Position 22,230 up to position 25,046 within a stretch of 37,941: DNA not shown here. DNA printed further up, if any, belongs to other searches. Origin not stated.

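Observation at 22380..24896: ETF alpha subunit covalently fused to an AbfD-type (4-hydroxybutyryl-CoA dehydratase family) module within an IclR/ACAD/EtfB operon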

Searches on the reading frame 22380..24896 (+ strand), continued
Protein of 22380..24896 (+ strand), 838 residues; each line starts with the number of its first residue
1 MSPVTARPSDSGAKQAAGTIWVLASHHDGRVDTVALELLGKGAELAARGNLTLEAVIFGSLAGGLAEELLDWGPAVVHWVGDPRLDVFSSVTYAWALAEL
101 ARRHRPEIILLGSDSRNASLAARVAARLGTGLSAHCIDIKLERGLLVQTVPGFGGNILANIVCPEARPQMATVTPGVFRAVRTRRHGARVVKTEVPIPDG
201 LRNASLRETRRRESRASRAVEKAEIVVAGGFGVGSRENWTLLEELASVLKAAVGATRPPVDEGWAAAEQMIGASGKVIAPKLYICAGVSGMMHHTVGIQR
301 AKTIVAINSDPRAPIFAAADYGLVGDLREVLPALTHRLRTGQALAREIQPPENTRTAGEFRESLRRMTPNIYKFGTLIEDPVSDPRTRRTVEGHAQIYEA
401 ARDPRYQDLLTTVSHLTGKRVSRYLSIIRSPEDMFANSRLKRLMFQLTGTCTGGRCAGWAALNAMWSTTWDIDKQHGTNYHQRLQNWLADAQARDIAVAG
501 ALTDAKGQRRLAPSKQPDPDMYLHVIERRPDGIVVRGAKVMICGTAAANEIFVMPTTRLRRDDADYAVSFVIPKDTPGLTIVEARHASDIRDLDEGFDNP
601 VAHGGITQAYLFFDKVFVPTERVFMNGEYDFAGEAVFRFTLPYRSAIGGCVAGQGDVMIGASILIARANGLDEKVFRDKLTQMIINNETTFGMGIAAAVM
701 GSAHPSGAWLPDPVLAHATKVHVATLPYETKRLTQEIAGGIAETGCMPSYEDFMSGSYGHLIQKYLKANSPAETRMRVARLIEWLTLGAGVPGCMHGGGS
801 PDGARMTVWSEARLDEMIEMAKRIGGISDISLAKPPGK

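Call 46: search_protein_families(library=ncbifam, proteins=[L034:7817-9517:+, L036:13029-14687:+, L027:12757-14541:+, L040:1686-3320:+, L057:4040-5716:-, L059:4876-5415:+], max_evalue=1e-10)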
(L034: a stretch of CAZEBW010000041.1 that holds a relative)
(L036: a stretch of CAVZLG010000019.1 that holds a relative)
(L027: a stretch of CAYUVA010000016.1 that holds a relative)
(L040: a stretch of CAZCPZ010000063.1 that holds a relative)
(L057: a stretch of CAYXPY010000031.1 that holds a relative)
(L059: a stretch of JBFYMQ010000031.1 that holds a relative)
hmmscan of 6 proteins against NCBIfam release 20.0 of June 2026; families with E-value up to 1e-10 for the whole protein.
L034:7817-9517:+ (566 aa): 90 families (the best 25 are shown)
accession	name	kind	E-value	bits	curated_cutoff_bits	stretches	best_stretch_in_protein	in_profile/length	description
NF004837.0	PRK06187.1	subfamily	4.2e-179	596.2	476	1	17-565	4-524/531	long-chain-fatty-acid--CoA ligase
NF005426.0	PRK07008.1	equivalog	1.9e-129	432.8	822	1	18-563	11-535/545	3-(methylthio)propionyl-CoA ligase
NF004674.0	PRK06018.1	subfamily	9.3e-123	410.8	766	1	18-563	7-534/544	long-chain-fatty-acid--CoA ligase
NF006020.0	PRK08162.1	subfamily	5.6e-94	315.4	677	1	31-562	29-537/545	acyl-CoA synthetase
NF004143.0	PRK05620.1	equivalog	1.5e-82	277.7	852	1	20-562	9-554/576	long-chain fatty-acid--CoA ligase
NF006182.0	PRK08316.1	subfamily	5.1e-75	252.9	663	1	23-564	13-518/523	fatty acyl-CoA synthetase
NF005307.0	PRK06839.1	equivalog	8.8e-70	235.7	748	1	32-562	13-492/496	o-succinylbenzoate--CoA ligase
NF004114.0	PRK05605.1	equivalog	3.7e-66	223.6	766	1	190-562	216-568/575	long-chain-fatty-acid--CoA ligase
NF009233.0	PRK12583.1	subfamily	1.4e-61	208.5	832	1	25-561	22-548/558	fatty acid CoA ligase family protein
NF005857.1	PRK07786.1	exception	1.7e-61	208.3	733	1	45-563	33-512/513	fatty-acid--CoA ligase FadD5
NF005801.1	PRK07656.1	equivalog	8.7e-61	206.1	657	1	34-560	14-500/500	FadD3 family acyl-CoA ligase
NF004797.0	PRK06145.1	equivalog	2.8e-60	204.1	850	1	194-563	148-495/499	acyl-CoA synthetase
NF004808.0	PRK06155.1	equivalog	3e-60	204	722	1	22-563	22-522/542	ATP-dependent acyl-CoA ligase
NF002966.0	PRK03640.1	equivalog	5.6e-60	203.3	556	1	191-562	137-479/483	o-succinylbenzoate--CoA ligase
NF005676.0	PRK07470.1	equivalog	2e-58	198.3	774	1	21-562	20-528/544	acyl-CoA synthetase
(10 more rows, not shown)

L036:13029-14687:+ (552 aa): 98 families (the best 25 are shown)
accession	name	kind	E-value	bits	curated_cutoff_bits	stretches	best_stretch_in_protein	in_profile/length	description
NF006020.0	PRK08162.1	subfamily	1.8e-259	861.7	677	1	9-551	2-540/545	acyl-CoA synthetase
NF004837.0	PRK06187.1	subfamily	2.3e-140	468.4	476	1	31-547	13-520/531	long-chain-fatty-acid--CoA ligase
NF004674.0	PRK06018.1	subfamily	1.8e-96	324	766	1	50-546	38-531/544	long-chain-fatty-acid--CoA ligase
NF005426.0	PRK07008.1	equivalog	2.6e-96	323.4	822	1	50-550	42-536/545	3-(methylthio)propionyl-CoA ligase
NF006182.0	PRK08316.1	subfamily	1.8e-94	317.1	663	1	31-547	16-515/523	fatty acyl-CoA synthetase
NF002966.0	PRK03640.1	equivalog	4.1e-83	279.6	556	2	170-550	118-481/483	o-succinylbenzoate--CoA ligase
NF005801.1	PRK07656.1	equivalog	1.2e-79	268.3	657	1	31-546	6-500/500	FadD3 family acyl-CoA ligase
NF005307.0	PRK06839.1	equivalog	3.9e-79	266.6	748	1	32-550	8-494/496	o-succinylbenzoate--CoA ligase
NF009233.0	PRK12583.1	subfamily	6.4e-79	265.8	832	1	33-549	25-550/558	fatty acid CoA ligase family protein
NF052269.1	Staph_lig_FadD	equivalog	4e-77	259.6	650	1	37-551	11-495/499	long-chain-fatty-acid--CoA ligase FadD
NF005676.0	PRK07470.1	equivalog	1.2e-72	245.2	774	1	30-547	24-527/544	acyl-CoA synthetase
TIGR01923.1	menE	equivalog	2.4e-72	244.2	330.15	1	53-544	1-441/442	o-succinylbenzoate--CoA ligase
NF006181.0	PRK08314.1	subfamily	4.6e-72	243.1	705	1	31-545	29-550/563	long-chain-fatty-acid--CoA ligase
NF005857.1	PRK07786.1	exception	8.4e-72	242.3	733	1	32-547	15-510/513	fatty-acid--CoA ligase FadD5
NF005714.0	PRK07529.1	subfamily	1.6e-70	238.2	632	1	21-549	25-576/640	acyl-CoA synthetase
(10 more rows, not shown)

L027:12757-14541:+ (594 aa): 103 families (the best 25 are shown)
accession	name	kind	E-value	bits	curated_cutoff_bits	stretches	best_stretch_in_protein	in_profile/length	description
NF004837.0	PRK06187.1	subfamily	1.3e-120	403.1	476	1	7-511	7-528/531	long-chain-fatty-acid--CoA ligase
NF006182.0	PRK08316.1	subfamily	5.9e-92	308.8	663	1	5-505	8-517/523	fatty acyl-CoA synthetase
NF005307.0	PRK06839.1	equivalog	2.4e-89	300.3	748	1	18-504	12-492/496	o-succinylbenzoate--CoA ligase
NF005676.0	PRK07470.1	equivalog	2.7e-82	277.1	774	1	9-508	21-532/544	acyl-CoA synthetase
NF006020.0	PRK08162.1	subfamily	1e-79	268.4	677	1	13-509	24-542/545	acyl-CoA synthetase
NF006181.0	PRK08314.1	subfamily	7e-76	255.7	705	1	9-503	25-552/563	long-chain-fatty-acid--CoA ligase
NF002966.0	PRK03640.1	equivalog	6.5e-75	252.6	556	1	14-505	8-480/483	o-succinylbenzoate--CoA ligase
NF052269.1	Staph_lig_FadD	equivalog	1.9e-74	250.8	650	1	18-510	10-498/499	long-chain-fatty-acid--CoA ligase FadD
TIGR03098.1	ligase_PEP_1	hypoth_equivalog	1.9e-73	247.7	592.35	1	10-501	2-514/517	acyl-CoA ligase (AMP-forming), exosortase A system-associated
NF005857.1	PRK07786.1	exception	2e-73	247.7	733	1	21-499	22-506/513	fatty-acid--CoA ligase FadD5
NF005801.1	PRK07656.1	equivalog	9.4e-73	245.5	657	1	10-500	3-498/500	FadD3 family acyl-CoA ligase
NF009233.0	PRK12583.1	subfamily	1.3e-72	245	832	1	4-500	14-545/558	fatty acid CoA ligase family protein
NF004808.0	PRK06155.1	equivalog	7.8e-70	235.6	722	1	5-501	18-518/542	ATP-dependent acyl-CoA ligase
NF047394.1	AcylCoAsynMbcS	equivalog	1.2e-69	235.3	850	1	31-503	39-518/525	acyl-CoA synthetase MbcS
NF005947.1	PRK08008.1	equivalog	2.2e-69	234.5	651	1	32-501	36-517/518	crotonobetaine/carnitine-CoA ligase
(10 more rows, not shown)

L040:1686-3320:+ (544 aa): 98 families (the best 25 are shown)
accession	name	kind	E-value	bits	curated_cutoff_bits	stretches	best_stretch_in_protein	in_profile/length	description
NF047394.1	AcylCoAsynMbcS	equivalog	2.1e-159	531.5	850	1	18-540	8-523/525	acyl-CoA synthetase MbcS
NF003313.0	PRK04319.1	equivalog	8.1e-157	522.9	729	1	3-537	24-561/574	acetate--CoA ligase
TIGR02262.1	benz_CoA_lig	subfamily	4.4e-114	382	375.25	1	20-535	1-507/508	benzoate-CoA ligase family protein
NF004837.0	PRK06187.1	subfamily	2.5e-105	352.7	476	1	35-536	19-521/531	long-chain-fatty-acid--CoA ligase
TIGR02188.1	Ac_CoA_lig_AcsA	equivalog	3.6e-101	339.4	724.95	1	10-540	44-608/629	acetate--CoA ligase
NF001208.0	PRK00174.1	subfamily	2.3e-100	336.8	657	1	11-540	66-623/649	acetate--CoA ligase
NF053567.1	HBDA_AROS1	equivalog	8.1e-85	285.1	1000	1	30-538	20-520/523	3-hydroxybenzoate--CoA ligase HbdA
NF006181.0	PRK08314.1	subfamily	1.1e-80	271.6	705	2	163-540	181-557/563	long-chain-fatty-acid--CoA ligase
NF005702.0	PRK07514.1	subfamily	2e-77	260.7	558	1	51-536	26-499/506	malonyl-CoA synthase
NF006182.0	PRK08316.1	subfamily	4e-77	259.9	663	1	52-535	34-515/523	fatty acyl-CoA synthetase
NF004822.0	PRK06178.1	equivalog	4.4e-75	253.4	782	1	54-536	62-566/571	acyl-CoA synthetase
NF005307.0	PRK06839.1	equivalog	7.2e-73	245.9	748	1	51-538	24-494/496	o-succinylbenzoate--CoA ligase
NF005676.0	PRK07470.1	equivalog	1.7e-69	234.9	774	1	52-540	43-533/544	acyl-CoA synthetase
NF004114.0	PRK05605.1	equivalog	3.3e-69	233.7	766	1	168-535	198-567/575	long-chain-fatty-acid--CoA ligase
NF005220.0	PRK06710.1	equivalog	3.6e-69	233.4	1116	1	170-541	189-557/563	long-chain-fatty-acid--CoA ligase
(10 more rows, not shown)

L057:4040-5716:- (558 aa): 4 families
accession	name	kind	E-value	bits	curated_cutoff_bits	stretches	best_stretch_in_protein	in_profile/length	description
TIGR00641.1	acid_CoA_mut_N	subfamily_domain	6.8e-239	793.5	303.8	1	36-556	1-526/528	methylmalonyl-CoA mutase N-terminal domain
NF006944.0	PRK09426.1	equivalog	1.3e-196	654.8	876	1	17-555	16-554/721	methylmalonyl-CoA mutase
NF045497.1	IsobCoAmut_IcmF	equivalog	2.6e-110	369.9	1500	2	190-554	706-1074/1076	fused isobutyryl-CoA mutase/GTPase IcmF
TIGR00642.1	mmCoA_mut_beta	equivalog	4.9e-59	200.1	617.25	1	26-472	34-452/620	methylmalonyl-CoA mutase small subunit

L059:4876-5415:+ (179 aa): 0 families

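Call 61: predict_structure(alignment_id=A1)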
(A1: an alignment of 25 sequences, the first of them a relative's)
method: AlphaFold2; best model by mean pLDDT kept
length: 838 residues; sequences in the alignment: 25
mean_pLDDT: 60.9   pTM: 0.43
mean pLDDT of the five models: 60.9, 60.1, 56.9, 49.7, 49.0
residues with pLDDT >= 90: 113; 70-90: 243; 50-70: 153; < 50: 329
segments of 3 or more residues with pLDDT < 50: 1-15, 151-160, 205-208, 290-296, 345-355, 367-376, 403-457, 506-508, 584-607, 640-671, 675-751, 765-814, 816-838
pLDDT, mean of each block of 10 residues (from residue 1): 32 57 90 91 90 95 93 95 87 91 93 77 75 69 72 39 69 79 91 88 53 58 84 80 89 80 76 70 77 49 72 62 73 83 45 58 58 54 65 54 40 25 25 33 30 43 73 89 84 63 57 75 88 82 60 77 88 86 45 35 45 90 90 67 36 32 36 44 34 31 29 25 26 32 39 53 47 40 33 29 31 42 37 32
secondary structure, 60 per line:
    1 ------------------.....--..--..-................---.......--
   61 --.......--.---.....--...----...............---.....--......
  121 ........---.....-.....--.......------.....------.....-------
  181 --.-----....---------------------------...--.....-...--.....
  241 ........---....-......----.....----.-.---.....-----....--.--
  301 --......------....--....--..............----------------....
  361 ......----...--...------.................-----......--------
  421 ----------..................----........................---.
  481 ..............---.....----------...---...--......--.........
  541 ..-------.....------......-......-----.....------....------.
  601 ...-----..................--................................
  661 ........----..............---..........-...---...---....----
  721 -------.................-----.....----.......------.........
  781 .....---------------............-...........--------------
elements in order (helices of 4 or more, strands of 3 or more residues): E19-23 H33-48 E52-58 H63-69 E76-80 H90-104 E108-112 H115-128 E132-136 E138-142 E145-151 E158-162 E169-173 E189-192 E225-229 H236-248 E252-255 H257-262 E282-286 H292-295 E303-308 H315-318 E321-324 H327-340 H357-366 E371-373 E376-378 H385-401 H407-412 H431-448 H453-476 H480-494 E498-502 E524-529 E532-542 E550-554 H561-566 E568-573 E579-583 H590-593 H600-603 E609-619 E623-626 H629-668 H673-686 H690-699 H713-716 H728-744 H750-754 H759-765 H772-785 H801-812 H814-824

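Call 63: search_protein_representatives(protein=window:22380-24896:+)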
Query: 838 residues. Proteins with E-value up to 0.001 (for the whole library): 16944; up to 1e-10: 11345; up to 1e-30: 2580. The best 150 are listed.
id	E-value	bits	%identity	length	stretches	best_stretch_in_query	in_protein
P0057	0.0e+00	1327.7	71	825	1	18-838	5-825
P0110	4.6e-263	891.7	67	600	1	17-613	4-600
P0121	1.7e-207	707.9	64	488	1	355-829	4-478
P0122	2.7e-129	449.3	45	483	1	355-829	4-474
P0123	5.2e-111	388.8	60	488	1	18-341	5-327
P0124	2.8e-102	359.9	42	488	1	355-828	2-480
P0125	1.3e-100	354.3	60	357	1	19-313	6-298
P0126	3.2e-98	346.5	40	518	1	353-829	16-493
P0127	5.6e-96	339.1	66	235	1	603-828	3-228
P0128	1.1e-95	338.1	62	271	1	120-368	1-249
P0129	5.3e-95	335.8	38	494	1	356-831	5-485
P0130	1.8e-89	317.6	39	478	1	355-827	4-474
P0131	1.1e-87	311.7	37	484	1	356-828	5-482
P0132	2.6e-86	307.1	37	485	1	358-823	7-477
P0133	2.8e-86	307.0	42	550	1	356-741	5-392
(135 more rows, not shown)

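Call 69: find_homologous_proteins(query=L032:4533-6005:+, max_evalue=1e-100)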
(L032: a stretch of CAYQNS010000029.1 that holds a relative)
Query L032:4533-6005:+ (490 aa): 2486 proteins with E <= 1e-100 among 8000 candidates; the best 120 are listed.
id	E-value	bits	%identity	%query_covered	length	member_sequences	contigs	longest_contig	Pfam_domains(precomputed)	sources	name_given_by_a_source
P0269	0.0e+0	1135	100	100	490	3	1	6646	PF03241.19,PF11794.14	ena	-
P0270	0.0e+0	1114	98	100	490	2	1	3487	PF03241.19,PF11794.14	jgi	-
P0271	0.0e+0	1067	93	100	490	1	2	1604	PF03241.19,PF11794.14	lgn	-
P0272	0.0e+0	1029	89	100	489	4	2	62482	PF03241.19,PF11794.14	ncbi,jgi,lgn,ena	-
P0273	1.0e-290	982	84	100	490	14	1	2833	PF03241.19,PF11794.14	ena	-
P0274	1.1e-290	982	85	100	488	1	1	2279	PF03241.19,PF11794.14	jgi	-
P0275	1.1e-289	979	84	100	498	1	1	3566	PF03241.19,PF11794.14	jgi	jgi:4-hydroxybutyryl-CoA dehydratase / vinylacetyl-CoA-Delta-isomerase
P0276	2.1e-288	975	83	100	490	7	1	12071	PF03241.19,PF11794.14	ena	-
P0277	7.3e-288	973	83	100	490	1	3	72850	PF03241.19,PF11794.14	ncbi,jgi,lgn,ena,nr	ncbi:MAG: 4-hydroxyphenylacetate 3-hydroxylase [Anaerolineaceae bacterium 4572_32.2]|nr:MAG: 4-hydro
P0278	1.1e-287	972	83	100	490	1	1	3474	PF03241.19,PF11794.14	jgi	jgi:4-hydroxybutyryl-CoA dehydratase/vinylacetyl-CoA-Delta-isomerase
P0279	4.6e-287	970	82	100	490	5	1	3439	PF03241.19,PF11794.14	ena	-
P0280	9.6e-287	969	83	100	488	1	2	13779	PF03241.19,PF11794.14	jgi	-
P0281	1.3e-286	969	82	100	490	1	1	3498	PF03241.19,PF11794.14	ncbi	-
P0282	1.7e-286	968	83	100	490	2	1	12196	PF03241.19,PF11794.14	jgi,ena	-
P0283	3.3e-285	964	83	100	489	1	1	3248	PF03241.19,PF11794.14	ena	-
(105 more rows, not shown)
